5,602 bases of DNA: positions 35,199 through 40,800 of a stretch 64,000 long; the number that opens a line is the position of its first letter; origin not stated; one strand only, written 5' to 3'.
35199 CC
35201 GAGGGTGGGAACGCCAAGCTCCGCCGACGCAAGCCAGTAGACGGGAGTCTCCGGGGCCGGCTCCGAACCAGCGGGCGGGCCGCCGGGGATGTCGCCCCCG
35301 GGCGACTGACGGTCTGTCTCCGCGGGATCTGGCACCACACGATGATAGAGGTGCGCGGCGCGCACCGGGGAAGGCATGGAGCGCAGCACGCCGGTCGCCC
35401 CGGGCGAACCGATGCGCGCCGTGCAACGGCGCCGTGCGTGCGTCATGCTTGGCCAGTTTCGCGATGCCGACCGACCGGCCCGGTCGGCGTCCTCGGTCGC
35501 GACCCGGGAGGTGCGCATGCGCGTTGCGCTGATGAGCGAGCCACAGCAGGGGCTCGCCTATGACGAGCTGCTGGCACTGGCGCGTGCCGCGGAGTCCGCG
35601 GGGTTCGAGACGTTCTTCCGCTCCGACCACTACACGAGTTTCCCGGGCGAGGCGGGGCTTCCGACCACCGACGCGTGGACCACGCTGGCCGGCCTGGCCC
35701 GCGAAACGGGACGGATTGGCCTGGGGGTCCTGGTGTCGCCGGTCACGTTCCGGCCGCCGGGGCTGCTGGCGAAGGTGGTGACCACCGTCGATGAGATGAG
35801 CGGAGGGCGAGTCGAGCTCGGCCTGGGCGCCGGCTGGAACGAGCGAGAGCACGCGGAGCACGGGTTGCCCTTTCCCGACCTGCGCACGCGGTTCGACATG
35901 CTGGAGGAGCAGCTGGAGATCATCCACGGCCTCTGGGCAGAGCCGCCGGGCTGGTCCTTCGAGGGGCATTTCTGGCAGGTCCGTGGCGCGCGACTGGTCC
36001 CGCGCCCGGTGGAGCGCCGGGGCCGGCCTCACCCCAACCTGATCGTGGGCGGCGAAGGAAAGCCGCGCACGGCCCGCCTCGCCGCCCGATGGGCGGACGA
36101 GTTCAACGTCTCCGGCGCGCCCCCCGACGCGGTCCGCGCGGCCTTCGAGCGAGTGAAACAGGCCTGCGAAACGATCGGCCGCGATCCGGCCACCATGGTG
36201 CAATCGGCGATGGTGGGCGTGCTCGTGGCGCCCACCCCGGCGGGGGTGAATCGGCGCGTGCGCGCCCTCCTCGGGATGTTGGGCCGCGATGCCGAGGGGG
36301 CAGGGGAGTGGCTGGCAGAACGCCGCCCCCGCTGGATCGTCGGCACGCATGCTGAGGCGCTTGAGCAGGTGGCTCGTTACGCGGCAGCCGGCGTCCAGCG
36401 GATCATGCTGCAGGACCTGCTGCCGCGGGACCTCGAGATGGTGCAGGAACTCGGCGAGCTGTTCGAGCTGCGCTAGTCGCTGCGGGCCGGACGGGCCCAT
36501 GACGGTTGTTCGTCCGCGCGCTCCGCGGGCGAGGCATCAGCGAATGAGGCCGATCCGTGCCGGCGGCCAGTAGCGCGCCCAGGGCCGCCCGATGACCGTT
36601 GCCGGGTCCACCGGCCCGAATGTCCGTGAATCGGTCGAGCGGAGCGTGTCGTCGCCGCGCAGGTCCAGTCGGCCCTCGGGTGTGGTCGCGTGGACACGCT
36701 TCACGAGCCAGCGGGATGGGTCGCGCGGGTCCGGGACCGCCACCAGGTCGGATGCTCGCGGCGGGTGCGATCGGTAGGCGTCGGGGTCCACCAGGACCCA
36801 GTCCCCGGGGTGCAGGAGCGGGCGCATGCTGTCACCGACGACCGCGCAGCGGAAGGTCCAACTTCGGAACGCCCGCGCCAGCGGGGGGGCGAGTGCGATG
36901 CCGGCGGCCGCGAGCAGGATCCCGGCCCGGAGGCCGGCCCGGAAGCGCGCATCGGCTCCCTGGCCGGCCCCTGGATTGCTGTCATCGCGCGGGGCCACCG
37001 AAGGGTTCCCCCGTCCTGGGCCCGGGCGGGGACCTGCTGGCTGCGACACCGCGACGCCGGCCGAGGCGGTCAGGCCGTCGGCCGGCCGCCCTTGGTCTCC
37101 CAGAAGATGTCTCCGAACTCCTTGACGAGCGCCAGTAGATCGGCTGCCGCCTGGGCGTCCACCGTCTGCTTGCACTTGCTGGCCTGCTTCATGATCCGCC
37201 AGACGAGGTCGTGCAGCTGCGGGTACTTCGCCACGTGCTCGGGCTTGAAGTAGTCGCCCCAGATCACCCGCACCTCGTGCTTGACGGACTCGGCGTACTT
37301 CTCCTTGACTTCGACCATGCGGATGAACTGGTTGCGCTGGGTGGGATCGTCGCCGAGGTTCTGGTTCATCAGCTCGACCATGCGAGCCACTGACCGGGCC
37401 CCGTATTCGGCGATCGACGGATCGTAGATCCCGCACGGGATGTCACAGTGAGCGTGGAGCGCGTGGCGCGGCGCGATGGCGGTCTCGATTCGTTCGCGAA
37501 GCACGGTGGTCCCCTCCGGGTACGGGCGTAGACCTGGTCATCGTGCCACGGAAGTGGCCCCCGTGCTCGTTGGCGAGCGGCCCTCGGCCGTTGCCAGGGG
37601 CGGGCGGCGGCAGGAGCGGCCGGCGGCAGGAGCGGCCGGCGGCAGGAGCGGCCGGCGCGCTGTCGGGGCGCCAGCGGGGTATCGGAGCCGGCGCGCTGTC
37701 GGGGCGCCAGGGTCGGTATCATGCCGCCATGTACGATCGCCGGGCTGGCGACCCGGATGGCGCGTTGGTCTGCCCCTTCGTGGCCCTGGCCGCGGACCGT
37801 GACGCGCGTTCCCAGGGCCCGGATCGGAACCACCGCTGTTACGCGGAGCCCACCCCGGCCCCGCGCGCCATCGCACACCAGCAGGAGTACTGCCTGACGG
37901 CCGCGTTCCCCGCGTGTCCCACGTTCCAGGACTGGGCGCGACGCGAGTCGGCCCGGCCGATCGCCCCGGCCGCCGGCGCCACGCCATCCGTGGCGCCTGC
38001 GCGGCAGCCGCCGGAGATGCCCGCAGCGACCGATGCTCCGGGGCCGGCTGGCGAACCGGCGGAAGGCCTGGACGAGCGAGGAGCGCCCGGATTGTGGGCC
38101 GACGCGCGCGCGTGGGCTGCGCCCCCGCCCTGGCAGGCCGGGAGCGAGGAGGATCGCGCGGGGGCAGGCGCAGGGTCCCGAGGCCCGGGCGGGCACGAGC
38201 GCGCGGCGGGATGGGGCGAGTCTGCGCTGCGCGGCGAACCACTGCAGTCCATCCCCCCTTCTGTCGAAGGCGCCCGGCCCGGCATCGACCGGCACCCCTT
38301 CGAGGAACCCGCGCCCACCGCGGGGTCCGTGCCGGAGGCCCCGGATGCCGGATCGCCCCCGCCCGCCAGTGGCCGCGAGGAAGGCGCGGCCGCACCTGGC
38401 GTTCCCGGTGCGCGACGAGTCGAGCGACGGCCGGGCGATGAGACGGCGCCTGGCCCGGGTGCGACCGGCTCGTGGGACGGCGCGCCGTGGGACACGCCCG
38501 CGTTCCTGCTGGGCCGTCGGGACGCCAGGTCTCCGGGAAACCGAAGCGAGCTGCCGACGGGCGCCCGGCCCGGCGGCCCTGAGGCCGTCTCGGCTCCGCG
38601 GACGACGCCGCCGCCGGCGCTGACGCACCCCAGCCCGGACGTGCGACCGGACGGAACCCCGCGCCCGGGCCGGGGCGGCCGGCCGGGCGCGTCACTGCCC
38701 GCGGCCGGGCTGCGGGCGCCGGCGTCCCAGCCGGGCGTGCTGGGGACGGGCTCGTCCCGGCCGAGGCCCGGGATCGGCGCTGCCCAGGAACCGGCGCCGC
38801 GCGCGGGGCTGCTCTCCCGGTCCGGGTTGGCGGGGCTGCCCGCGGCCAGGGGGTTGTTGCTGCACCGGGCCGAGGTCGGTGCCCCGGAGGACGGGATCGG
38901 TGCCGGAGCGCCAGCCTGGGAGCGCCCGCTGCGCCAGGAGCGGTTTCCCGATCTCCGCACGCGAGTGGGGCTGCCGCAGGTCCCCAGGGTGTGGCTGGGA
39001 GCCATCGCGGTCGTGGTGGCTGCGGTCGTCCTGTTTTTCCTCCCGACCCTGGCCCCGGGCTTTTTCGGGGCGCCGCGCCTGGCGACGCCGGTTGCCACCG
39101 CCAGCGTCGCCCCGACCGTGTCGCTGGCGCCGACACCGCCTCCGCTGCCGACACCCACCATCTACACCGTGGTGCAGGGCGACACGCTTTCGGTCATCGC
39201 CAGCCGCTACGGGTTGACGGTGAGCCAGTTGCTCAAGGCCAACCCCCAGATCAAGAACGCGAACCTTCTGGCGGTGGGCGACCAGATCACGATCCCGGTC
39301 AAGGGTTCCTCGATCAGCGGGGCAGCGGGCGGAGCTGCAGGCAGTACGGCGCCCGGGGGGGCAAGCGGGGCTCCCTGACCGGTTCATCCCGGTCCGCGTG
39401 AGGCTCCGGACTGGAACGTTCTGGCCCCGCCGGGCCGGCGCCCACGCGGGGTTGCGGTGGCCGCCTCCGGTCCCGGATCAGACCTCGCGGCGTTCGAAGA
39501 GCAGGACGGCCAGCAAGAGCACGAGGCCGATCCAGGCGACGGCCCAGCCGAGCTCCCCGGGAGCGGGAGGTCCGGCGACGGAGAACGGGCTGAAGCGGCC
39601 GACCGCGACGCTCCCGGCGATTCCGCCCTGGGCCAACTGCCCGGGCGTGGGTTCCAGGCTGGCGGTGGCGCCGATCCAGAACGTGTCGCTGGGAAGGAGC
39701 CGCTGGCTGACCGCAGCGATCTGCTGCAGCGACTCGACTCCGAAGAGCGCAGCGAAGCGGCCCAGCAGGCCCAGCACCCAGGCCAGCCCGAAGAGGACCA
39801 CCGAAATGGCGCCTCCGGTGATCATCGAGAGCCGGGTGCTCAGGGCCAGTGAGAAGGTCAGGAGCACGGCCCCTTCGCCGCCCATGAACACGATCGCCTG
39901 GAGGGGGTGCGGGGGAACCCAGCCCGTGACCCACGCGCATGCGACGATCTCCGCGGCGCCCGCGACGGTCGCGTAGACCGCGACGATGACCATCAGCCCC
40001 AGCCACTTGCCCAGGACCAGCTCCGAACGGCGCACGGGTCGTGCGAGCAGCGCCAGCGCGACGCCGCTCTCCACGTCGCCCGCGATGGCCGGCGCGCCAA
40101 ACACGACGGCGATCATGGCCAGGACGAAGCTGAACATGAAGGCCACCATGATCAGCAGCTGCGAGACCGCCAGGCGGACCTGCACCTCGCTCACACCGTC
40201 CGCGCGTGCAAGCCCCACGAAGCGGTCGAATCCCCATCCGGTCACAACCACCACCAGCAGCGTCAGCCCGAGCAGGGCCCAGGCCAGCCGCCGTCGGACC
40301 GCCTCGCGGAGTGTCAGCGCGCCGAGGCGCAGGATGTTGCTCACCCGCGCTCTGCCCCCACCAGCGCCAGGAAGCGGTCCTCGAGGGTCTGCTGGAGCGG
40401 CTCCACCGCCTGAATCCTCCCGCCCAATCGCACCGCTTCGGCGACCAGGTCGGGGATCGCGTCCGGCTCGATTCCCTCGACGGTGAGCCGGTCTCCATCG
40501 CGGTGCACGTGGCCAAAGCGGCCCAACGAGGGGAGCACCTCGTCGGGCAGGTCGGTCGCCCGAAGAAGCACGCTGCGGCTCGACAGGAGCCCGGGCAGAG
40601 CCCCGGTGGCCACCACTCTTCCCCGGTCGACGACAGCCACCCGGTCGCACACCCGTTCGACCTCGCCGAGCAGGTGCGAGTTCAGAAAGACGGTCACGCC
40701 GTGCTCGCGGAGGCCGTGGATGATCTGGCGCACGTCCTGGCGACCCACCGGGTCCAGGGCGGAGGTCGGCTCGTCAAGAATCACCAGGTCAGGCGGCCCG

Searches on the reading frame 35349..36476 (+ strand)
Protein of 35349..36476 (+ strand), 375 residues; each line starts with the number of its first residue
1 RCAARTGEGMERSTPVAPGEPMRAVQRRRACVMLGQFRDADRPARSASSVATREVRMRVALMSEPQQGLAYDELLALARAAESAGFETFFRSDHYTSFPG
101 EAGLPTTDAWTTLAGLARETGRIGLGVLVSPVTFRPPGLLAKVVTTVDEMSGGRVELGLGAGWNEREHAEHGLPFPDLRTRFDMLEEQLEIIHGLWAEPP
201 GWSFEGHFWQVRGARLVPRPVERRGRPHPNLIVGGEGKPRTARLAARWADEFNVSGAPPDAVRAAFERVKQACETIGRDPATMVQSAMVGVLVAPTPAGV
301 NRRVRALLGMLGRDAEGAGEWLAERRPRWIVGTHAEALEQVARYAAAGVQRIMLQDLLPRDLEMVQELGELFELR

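Call 55: search_protein_families(library=pfam, proteins=[window:35349-36476:+], max_evalue=0.0001)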
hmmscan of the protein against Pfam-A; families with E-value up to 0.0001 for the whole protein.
window:35349-36476:+ (375 aa): 1 family
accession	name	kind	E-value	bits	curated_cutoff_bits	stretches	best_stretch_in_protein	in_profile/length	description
PF00296.26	Bac_luciferase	-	1.5e-52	179.4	27.9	1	66-350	16-313/314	Luciferase-like monooxygenase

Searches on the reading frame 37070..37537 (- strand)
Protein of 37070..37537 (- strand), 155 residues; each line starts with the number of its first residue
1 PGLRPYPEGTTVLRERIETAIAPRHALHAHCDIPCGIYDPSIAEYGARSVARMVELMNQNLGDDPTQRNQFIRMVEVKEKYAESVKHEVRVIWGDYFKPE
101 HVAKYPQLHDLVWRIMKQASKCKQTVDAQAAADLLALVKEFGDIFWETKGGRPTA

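Call 56: search_protein_families(library=pfam, proteins=[window:37070-37537:-], max_evalue=0.0001)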
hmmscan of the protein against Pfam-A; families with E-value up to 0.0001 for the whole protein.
window:37070-37537:- (155 aa): 1 family
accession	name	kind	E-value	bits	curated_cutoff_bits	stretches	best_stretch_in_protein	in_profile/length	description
PF09055.16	Sod_Ni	-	8.6e-47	159.3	25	1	27-149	3-127/127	Nickel-containing superoxide dismutase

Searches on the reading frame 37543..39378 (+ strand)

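Call 77: search_protein_families(library=pfam, proteins=[window:37543-39378:+], max_evalue=0.001)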
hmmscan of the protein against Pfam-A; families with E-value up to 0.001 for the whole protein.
window:37543-39378:+ (611 aa): 1 family
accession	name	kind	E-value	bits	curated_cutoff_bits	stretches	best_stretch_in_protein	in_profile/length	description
PF01476.26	LysM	-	4.1e-14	52.7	20.9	1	541-585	1-43/43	LysM domain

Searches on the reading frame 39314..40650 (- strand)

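Call 77: search_protein_families(library=pfam, proteins=[window:39478-40650:-, window:39314-40516:-], max_evalue=0.001)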
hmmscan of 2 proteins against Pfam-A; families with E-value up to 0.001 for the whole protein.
window:39478-40650:- (390 aa): 4 families
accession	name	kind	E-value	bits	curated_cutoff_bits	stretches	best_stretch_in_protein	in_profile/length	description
PF12679.13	ABC2_membrane_2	-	6e-17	62.2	27.2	1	114-389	8-282/283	ABC-2 family transporter protein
PF12730.13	ABC2_membrane_4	-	3.6e-05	24.3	27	1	119-272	11-157/179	ABC-2 family transporter protein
PF12698.13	ABC2_membrane_3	-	0.00044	19.9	31.6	1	168-321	163-308/347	ABC-2 family transporter protein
PF13346.12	ABC2_membrane_5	-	0.00069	19.7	25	0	169-291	35-157/205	ABC-2 family transporter protein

window:39314-40516:- (400 aa): 0 families
